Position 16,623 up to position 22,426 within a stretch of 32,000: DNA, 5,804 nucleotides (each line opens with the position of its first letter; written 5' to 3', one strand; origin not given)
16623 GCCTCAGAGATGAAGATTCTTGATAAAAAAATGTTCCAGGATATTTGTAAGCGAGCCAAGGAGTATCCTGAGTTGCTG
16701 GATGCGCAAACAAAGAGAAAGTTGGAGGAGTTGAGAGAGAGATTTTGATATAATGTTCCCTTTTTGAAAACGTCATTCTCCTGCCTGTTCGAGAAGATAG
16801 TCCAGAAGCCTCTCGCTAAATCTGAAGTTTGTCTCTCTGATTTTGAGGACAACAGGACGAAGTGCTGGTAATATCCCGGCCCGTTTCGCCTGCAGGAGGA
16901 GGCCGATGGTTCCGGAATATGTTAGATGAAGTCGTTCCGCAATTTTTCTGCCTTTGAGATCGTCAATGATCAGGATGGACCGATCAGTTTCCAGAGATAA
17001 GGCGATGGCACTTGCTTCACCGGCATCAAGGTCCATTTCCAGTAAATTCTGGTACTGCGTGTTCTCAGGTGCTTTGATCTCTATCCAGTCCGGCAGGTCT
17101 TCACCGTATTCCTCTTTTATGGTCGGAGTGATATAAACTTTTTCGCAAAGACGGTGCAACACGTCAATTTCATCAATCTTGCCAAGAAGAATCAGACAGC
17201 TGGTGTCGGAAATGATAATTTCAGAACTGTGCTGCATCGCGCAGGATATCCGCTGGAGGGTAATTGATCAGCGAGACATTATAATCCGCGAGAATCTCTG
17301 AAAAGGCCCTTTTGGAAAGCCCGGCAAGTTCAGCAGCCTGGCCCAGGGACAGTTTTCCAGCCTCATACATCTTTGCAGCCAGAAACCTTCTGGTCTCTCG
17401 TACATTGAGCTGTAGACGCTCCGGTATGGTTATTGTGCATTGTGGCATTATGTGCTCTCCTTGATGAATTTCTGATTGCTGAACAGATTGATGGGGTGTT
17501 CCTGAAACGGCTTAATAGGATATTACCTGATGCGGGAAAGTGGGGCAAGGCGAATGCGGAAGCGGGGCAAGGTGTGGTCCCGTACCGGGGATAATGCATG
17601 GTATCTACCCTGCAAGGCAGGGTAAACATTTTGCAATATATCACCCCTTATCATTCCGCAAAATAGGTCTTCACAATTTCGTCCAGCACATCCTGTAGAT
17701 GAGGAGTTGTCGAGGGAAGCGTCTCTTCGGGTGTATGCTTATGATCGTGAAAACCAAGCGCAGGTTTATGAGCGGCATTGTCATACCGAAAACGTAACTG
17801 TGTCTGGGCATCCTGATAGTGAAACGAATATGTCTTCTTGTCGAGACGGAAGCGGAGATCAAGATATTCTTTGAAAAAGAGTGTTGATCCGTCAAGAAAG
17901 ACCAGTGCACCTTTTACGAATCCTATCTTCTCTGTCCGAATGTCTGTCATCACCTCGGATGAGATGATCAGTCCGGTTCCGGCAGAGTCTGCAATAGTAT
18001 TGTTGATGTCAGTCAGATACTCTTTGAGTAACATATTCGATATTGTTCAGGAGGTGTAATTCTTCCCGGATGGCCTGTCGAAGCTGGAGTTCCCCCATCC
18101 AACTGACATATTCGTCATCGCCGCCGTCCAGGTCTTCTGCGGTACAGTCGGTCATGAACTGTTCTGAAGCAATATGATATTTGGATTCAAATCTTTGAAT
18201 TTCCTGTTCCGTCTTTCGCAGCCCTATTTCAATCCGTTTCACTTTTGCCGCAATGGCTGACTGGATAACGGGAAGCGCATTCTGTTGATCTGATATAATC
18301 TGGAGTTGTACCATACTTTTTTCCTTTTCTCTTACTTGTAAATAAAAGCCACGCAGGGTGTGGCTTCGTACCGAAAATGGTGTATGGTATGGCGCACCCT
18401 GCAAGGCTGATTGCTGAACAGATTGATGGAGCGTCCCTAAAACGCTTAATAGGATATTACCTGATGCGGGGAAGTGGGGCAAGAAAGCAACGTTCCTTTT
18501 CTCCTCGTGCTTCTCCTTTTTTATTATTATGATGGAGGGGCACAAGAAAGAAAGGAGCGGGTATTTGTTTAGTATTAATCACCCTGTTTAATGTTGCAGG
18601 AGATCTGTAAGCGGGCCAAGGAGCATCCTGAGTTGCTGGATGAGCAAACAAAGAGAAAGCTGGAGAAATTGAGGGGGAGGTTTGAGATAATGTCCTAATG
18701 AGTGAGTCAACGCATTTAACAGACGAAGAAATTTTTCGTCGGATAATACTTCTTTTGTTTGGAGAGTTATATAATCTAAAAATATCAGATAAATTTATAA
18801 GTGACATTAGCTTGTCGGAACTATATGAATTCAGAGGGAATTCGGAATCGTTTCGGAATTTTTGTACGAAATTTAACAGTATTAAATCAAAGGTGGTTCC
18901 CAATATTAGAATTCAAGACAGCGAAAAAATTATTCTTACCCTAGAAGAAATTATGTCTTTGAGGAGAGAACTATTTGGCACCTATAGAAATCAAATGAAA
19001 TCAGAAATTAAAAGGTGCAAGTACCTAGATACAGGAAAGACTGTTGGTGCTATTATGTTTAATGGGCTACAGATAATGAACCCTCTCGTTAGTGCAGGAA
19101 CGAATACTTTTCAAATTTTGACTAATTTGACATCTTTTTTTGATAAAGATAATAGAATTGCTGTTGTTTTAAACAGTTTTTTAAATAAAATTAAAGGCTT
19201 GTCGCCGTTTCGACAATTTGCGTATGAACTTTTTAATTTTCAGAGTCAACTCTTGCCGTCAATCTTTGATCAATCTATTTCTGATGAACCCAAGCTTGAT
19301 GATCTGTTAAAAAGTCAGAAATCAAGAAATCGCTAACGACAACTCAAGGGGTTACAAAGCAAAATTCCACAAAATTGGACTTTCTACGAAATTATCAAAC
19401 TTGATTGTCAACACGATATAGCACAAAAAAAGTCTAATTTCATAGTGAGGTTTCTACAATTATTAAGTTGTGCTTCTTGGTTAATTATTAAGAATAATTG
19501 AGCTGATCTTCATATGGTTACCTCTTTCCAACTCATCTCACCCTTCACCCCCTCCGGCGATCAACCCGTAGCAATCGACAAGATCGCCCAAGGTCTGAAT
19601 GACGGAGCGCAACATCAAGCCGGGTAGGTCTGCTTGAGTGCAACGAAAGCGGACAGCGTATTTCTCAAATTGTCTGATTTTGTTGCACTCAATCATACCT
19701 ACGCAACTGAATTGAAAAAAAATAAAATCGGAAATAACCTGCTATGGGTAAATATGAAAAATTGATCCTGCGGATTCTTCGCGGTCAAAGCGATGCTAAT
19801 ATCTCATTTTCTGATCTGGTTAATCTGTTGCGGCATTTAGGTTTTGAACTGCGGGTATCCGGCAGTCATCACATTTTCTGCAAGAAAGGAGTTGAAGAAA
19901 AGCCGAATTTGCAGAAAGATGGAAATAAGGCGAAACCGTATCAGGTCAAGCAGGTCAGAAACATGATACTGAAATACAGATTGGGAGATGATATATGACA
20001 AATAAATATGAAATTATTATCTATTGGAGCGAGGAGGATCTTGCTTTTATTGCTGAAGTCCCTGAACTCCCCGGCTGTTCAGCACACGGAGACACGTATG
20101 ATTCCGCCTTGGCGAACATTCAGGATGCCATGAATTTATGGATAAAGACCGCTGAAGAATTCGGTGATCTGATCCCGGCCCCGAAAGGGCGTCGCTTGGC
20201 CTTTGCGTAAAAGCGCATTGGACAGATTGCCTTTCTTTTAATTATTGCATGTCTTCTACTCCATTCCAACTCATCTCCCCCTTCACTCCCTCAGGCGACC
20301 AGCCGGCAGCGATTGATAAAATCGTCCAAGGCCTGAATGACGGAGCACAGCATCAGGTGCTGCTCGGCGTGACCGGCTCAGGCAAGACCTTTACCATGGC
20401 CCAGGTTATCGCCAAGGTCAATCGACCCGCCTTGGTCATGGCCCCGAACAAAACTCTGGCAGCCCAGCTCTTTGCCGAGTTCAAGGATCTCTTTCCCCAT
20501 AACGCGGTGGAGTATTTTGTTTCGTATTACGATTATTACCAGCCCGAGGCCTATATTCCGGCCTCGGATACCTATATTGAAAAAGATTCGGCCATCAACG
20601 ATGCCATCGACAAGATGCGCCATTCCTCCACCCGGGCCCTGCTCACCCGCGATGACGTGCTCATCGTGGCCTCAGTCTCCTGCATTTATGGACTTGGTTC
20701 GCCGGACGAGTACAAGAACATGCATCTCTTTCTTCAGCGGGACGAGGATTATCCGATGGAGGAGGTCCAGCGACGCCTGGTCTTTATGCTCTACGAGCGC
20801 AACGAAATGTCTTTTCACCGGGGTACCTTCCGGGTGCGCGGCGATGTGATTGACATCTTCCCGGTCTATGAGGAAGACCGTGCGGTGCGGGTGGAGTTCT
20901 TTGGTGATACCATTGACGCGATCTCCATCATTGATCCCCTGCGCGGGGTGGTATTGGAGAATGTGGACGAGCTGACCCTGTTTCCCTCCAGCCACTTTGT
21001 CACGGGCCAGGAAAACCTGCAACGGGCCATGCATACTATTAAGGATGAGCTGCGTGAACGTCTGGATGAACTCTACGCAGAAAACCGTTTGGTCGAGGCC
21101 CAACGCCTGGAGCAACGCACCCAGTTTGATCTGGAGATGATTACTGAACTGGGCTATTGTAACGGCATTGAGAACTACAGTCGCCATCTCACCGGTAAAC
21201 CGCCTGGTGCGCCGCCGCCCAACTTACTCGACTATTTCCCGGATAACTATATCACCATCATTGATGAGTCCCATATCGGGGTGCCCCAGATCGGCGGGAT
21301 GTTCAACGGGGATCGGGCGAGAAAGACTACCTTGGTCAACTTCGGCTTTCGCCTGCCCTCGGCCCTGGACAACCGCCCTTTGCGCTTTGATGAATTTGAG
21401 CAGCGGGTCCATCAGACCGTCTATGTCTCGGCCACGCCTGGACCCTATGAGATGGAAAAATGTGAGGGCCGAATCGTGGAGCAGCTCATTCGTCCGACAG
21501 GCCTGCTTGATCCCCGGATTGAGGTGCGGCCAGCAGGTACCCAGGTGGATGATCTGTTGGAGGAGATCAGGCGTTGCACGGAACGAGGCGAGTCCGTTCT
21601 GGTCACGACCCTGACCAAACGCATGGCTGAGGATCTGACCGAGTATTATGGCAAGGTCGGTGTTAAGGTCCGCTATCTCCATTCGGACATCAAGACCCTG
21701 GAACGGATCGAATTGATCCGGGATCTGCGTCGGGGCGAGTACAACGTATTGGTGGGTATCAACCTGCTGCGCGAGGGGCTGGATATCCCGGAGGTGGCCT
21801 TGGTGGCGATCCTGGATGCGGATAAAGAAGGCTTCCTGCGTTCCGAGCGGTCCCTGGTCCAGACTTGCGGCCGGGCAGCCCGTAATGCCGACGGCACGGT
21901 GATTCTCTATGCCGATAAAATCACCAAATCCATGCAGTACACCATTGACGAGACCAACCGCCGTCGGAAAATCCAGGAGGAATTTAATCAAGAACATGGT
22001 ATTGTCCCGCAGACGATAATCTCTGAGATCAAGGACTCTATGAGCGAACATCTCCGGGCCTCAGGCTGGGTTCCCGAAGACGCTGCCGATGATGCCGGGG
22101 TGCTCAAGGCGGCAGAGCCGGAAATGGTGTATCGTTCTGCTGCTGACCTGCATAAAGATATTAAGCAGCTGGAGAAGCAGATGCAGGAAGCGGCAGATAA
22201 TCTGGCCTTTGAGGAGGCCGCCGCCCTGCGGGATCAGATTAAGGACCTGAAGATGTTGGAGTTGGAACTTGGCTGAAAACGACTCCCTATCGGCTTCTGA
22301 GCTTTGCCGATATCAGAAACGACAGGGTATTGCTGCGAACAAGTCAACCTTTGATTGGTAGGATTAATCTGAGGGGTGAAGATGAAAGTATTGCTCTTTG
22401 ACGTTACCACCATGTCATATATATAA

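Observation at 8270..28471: The promoter-box-repeat module is dispersed, with at least 5 copies all in + orientation and 0-15 repeat units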

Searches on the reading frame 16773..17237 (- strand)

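Call 12: search_protein_families(library=pfam, proteins=[window:16773-17237:-], max_evalue=0.01)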
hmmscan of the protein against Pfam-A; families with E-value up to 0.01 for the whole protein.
window:16773-17237:- (154 aa): 1 family
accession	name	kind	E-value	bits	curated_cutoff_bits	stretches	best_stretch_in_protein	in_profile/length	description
PF11848.13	DUF3368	-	4e-12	46.3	27.3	1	109-152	3-46/46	Domain of unknown function (DUF3368)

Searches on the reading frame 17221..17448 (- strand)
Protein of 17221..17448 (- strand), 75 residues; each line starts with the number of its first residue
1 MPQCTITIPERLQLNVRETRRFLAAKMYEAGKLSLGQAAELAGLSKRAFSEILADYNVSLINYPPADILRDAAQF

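Call 12: search_protein_families(library=pfam, proteins=[window:17221-17448:-], max_evalue=0.01)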
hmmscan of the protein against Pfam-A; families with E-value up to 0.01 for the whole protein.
window:17221-17448:- (75 aa): 2 families
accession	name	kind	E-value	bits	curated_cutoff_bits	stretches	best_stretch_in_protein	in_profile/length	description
PF03683.19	UPF0175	-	6.5e-18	64.6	27.9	1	10-73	7-74/75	Uncharacterised protein family (UPF0175)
PF13384.12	HTH_23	-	0.0014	18.8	24.6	1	16-57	2-42/50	Homeodomain-like domain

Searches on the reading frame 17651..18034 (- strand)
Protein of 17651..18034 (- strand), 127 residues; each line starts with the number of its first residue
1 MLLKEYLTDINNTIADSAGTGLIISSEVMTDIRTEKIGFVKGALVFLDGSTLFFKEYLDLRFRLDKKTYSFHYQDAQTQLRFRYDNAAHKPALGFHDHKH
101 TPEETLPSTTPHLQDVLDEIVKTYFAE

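Call 12: search_protein_families(library=pfam, proteins=[window:17651-18034:-], max_evalue=0.01)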
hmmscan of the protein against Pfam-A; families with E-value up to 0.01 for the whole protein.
window:17651-18034:- (127 aa): 1 family
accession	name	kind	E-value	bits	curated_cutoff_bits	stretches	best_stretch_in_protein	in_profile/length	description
PF20126.4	TumE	-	1.7e-18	66.9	23.4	1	45-122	2-78/81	Toxin TumE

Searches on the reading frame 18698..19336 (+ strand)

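Call 12: search_protein_families(library=pfam, proteins=[window:18698-19336:+], max_evalue=0.01)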
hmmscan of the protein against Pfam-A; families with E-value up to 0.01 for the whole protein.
window:18698-19336:+ (212 aa): 0 families

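Call 68: search_protein_families(library=ncbifam, proteins=[window:18698-19336:+], max_evalue=0.1)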
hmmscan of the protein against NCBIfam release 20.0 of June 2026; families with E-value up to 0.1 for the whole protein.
window:18698-19336:+ (212 aa): 1 family
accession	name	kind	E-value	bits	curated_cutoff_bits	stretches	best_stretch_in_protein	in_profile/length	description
NF043079.1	MMSYN1_0167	equivalog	0.02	13.7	740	1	31-153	229-345/561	oligopeptide ABC transporter ATP-binding protein OppD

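Call 69: search_protein_families(library=phrogs, proteins=[window:18698-19336:+], max_evalue=0.1)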
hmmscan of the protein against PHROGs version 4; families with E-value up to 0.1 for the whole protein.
window:18698-19336:+ (212 aa): 0 families

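Call 88: search_protein_families(library=padloc, proteins=[window:18698-19336:+], max_evalue=0.1)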
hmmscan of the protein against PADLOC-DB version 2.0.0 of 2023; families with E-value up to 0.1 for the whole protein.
window:18698-19336:+ (212 aa): 0 families

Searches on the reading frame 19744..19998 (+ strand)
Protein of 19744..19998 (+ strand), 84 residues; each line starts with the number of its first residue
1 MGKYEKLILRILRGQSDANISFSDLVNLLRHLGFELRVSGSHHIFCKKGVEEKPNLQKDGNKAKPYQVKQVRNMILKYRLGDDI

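Call 36: search_protein_families(library=pfam, proteins=[window:19744-19998:+], max_evalue=0.01)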
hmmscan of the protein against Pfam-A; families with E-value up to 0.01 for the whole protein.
window:19744-19998:+ (84 aa): 1 family
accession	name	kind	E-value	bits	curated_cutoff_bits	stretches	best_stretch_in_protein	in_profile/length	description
PF07927.17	HicA_toxin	-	8e-07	29.5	27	1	23-71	2-52/58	HicA toxin of bacterial toxin-antitoxin,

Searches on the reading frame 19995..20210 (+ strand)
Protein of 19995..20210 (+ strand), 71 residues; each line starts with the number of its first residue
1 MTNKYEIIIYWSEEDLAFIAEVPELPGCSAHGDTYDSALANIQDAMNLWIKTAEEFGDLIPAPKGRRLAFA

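Call 36: search_protein_families(library=pfam, proteins=[window:19995-20210:+], max_evalue=0.01)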
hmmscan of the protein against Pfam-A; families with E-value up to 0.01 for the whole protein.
window:19995-20210:+ (71 aa): 3 families
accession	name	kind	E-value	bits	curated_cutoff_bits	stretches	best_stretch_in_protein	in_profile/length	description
PF15919.11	HicB_lk_antitox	-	3.4e-10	40.6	27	1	5-64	1-59/123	HicB_like antitoxin of bacterial toxin-antitoxin system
PF21748.3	UPF0150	-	2.2e-07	31.1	27.3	1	13-61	16-64/64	UPF0150-like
PF24113.1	DUF7387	-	0.0022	18.8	27.9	1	5-56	11-61/85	Family of unknown function (DUF7387)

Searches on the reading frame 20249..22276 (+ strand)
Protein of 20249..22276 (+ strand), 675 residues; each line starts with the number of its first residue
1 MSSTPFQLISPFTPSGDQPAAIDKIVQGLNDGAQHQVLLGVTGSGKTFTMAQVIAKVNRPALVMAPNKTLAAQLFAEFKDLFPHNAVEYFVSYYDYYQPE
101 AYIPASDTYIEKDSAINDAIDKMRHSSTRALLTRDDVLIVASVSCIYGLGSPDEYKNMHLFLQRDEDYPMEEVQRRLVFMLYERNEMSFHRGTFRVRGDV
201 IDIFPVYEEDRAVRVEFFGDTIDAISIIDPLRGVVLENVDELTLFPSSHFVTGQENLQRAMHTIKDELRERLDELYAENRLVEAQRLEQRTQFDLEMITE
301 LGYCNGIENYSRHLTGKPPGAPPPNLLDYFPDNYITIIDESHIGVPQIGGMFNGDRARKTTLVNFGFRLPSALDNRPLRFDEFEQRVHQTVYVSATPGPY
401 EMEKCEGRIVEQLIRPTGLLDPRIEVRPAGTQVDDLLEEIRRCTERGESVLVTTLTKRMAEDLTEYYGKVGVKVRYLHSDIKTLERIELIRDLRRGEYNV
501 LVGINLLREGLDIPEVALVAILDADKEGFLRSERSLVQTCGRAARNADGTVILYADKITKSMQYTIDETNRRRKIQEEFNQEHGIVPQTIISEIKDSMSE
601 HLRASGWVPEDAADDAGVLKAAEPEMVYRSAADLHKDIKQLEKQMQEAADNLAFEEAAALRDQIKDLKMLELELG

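Call 36: search_protein_families(library=pfam, proteins=[window:20249-22276:+], max_evalue=0.01)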
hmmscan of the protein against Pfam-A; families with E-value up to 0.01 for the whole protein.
window:20249-22276:+ (675 aa): 7 families
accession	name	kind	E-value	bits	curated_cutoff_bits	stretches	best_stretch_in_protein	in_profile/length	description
PF17757.6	UvrB_inter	-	3.3e-32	110.9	22.9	1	161-250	2-91/91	UvrB interaction domain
PF12344.14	UvrB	-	1.7e-22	79.4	27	1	553-594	1-42/43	Ultra-violet resistance protein B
PF00271.37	Helicase_C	-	1.2e-20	74.3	23.5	1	434-546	4-109/110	Helicase conserved C-terminal domain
PF04851.21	ResIII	-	3.5e-11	43.7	22.5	1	17-88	7-83/164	Type III restriction enzyme, res subunit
PF02151.25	UVR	-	5.6e-10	39.1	21.5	1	638-668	4-34/36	UvrB/uvrC motif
PF00270.35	DEAD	-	1.3e-07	31.9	26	1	18-87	4-74/167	DEAD/DEAH box helicase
PF13604.12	AAA_30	-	3e-05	24.3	27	1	18-77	6-65/191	AAA domain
